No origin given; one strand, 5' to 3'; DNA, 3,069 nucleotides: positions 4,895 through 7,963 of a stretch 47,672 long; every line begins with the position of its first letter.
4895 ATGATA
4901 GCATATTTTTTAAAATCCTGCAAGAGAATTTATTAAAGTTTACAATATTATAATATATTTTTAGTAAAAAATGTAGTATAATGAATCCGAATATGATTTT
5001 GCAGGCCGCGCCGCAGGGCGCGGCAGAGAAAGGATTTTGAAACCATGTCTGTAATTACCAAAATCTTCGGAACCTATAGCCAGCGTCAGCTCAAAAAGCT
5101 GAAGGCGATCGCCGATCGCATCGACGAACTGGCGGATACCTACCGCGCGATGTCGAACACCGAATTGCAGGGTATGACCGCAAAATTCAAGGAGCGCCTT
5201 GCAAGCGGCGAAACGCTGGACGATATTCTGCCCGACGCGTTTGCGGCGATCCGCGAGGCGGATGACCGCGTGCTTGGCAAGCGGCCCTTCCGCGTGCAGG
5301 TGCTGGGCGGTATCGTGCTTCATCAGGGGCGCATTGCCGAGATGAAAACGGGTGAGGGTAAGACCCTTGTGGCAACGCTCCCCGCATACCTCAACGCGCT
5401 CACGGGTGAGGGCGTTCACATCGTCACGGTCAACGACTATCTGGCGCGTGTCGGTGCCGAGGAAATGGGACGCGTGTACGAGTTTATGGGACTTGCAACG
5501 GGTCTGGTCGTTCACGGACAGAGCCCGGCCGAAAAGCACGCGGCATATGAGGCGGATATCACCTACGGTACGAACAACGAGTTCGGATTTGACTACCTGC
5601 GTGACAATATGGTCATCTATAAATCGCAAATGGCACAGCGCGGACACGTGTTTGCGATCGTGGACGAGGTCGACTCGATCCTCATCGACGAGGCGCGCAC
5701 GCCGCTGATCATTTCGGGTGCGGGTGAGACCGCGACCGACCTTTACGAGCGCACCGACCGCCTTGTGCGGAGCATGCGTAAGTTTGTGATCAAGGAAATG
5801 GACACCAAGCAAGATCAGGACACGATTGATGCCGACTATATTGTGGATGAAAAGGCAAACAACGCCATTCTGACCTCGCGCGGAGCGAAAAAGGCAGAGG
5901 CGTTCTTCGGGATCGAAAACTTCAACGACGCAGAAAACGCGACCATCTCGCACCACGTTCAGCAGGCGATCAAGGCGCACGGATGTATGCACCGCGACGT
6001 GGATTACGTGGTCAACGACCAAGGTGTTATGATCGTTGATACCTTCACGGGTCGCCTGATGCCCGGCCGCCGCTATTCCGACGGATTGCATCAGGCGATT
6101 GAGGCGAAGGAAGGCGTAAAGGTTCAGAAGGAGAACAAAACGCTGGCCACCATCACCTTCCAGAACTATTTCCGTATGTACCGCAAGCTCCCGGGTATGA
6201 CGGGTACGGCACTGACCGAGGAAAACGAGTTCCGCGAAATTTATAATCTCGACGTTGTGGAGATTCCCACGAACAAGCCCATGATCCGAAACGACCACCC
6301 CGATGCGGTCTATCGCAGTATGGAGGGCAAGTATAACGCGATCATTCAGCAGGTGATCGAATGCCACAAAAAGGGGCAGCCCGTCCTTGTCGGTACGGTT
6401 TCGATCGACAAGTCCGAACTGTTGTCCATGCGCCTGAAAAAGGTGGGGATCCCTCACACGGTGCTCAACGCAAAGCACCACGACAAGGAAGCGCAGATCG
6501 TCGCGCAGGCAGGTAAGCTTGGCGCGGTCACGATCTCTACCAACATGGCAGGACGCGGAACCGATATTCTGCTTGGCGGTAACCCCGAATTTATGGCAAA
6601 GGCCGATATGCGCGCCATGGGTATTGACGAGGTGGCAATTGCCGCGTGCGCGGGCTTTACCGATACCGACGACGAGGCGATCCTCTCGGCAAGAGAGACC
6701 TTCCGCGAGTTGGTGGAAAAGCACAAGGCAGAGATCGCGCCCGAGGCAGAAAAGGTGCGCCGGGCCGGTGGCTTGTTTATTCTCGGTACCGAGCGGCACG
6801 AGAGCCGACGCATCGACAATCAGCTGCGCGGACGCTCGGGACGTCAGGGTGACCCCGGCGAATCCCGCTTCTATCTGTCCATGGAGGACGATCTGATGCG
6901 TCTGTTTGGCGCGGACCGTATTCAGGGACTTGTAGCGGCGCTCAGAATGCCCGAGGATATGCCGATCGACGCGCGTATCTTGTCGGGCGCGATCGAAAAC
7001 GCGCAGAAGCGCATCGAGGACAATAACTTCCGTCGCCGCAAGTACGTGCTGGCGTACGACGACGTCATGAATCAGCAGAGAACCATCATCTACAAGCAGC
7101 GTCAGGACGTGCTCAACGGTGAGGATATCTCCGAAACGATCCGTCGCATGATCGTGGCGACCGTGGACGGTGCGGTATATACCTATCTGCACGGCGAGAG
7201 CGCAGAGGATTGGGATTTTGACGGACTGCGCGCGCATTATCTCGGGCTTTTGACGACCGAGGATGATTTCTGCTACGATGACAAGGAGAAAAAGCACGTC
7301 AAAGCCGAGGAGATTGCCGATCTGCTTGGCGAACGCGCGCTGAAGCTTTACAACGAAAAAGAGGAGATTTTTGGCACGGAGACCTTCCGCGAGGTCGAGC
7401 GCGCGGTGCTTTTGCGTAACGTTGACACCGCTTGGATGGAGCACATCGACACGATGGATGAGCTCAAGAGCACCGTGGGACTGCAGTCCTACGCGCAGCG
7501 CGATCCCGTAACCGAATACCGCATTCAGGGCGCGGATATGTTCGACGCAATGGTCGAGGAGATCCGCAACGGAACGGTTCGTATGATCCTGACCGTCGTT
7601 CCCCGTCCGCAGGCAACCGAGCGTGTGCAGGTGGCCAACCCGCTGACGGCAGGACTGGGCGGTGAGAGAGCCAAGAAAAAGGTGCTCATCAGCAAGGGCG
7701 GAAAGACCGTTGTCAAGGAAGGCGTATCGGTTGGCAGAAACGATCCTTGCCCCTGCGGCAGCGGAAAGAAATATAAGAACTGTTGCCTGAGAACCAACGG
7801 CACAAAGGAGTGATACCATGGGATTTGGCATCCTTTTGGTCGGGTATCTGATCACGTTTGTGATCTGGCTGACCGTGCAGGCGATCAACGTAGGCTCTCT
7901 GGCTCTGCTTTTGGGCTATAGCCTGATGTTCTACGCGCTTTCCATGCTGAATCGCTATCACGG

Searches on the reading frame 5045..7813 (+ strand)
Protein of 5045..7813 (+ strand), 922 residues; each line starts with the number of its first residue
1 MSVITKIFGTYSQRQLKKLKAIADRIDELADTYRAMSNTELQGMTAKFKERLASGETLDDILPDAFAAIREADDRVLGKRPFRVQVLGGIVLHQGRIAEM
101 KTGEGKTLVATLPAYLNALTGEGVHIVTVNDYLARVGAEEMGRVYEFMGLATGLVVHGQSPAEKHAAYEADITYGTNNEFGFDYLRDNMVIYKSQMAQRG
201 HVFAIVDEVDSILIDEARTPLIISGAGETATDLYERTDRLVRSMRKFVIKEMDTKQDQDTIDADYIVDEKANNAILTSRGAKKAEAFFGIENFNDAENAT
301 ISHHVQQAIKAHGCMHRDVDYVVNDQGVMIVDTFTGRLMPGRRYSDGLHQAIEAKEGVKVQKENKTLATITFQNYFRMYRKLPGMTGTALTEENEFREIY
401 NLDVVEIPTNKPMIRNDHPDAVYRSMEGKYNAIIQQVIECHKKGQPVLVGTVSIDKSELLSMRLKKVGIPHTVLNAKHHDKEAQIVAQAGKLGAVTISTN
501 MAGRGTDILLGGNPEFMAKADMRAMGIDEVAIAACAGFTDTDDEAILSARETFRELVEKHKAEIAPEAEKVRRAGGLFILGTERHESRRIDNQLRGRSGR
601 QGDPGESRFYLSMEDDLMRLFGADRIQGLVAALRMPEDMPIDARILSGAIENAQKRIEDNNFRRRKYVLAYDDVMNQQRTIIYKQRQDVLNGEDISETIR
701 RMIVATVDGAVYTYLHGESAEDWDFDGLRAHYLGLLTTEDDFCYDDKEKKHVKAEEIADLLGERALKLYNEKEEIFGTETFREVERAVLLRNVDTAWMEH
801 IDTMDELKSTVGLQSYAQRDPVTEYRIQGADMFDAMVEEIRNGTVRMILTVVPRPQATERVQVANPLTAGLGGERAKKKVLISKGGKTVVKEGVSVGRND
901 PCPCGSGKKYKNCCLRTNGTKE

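Call 9: search_protein_families(library=ncbifam, proteins=[window:5045-7813:+], max_evalue=0.01)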
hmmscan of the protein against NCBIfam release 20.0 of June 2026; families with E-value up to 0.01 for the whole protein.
window:5045-7813:+ (922 aa): 14 families
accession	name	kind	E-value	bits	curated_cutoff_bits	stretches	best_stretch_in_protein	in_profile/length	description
NF009538.1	PRK12904.1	equivalog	0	1178.2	814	1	4-851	2-811/814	preprotein translocase subunit SecA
TIGR00963.1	secA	equivalog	0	1089.6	800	1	26-840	1-787/787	preprotein translocase subunit SecA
NF006630.0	PRK09200.1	subfamily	1.5e-278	926.2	862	2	9-512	7-496/789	preprotein translocase subunit SecA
TIGR04397.1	SecA2_Bac_anthr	exception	5.8e-267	887.8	1085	2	5-512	2-494/774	accessory Sec system translocase SecA2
NF009536.0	PRK12901.1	equivalog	4.1e-257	856.3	1493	5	301-511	490-700/1118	preprotein translocase subunit SecA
TIGR03714.1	secA2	equivalog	1.2e-226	754.6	930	2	13-511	3-491/762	accessory Sec system translocase SecA2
NF012136.0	SecA2_Lm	equivalog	4.8e-201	669.7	1100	2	13-510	8-489/776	accessory Sec system translocase SecA2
TIGR04221.1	SecA2_Mycobac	equivalog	3e-170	568.1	725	3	4-515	5-496/762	accessory Sec system translocase SecA2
NF004088.0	PRK05590.1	equivalog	1.5e-09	38.5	140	1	884-915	134-164/166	hypothetical protein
NF007704.0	PRK10396.1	equivalog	2e-08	34.5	149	1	887-916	192-221/221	hypothetical protein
TIGR04102.1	SWIM_PBPRA1643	hypoth_equivalog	3e-07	30.8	68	1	887-914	81-107/108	PBPRA1643 family SWIM/SEC-C metal-binding motif protein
NF002449.0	PRK01617.1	equivalog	6.8e-07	29.8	141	1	895-914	133-152/154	hypothetical protein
NF002592.0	PRK02250.1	equivalog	5.5e-06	26.6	158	1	893-914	145-166/167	hypothetical protein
NF001213.0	PRK00183.1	equivalog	9.9e-06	25.7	158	1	894-915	132-153/157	hypothetical protein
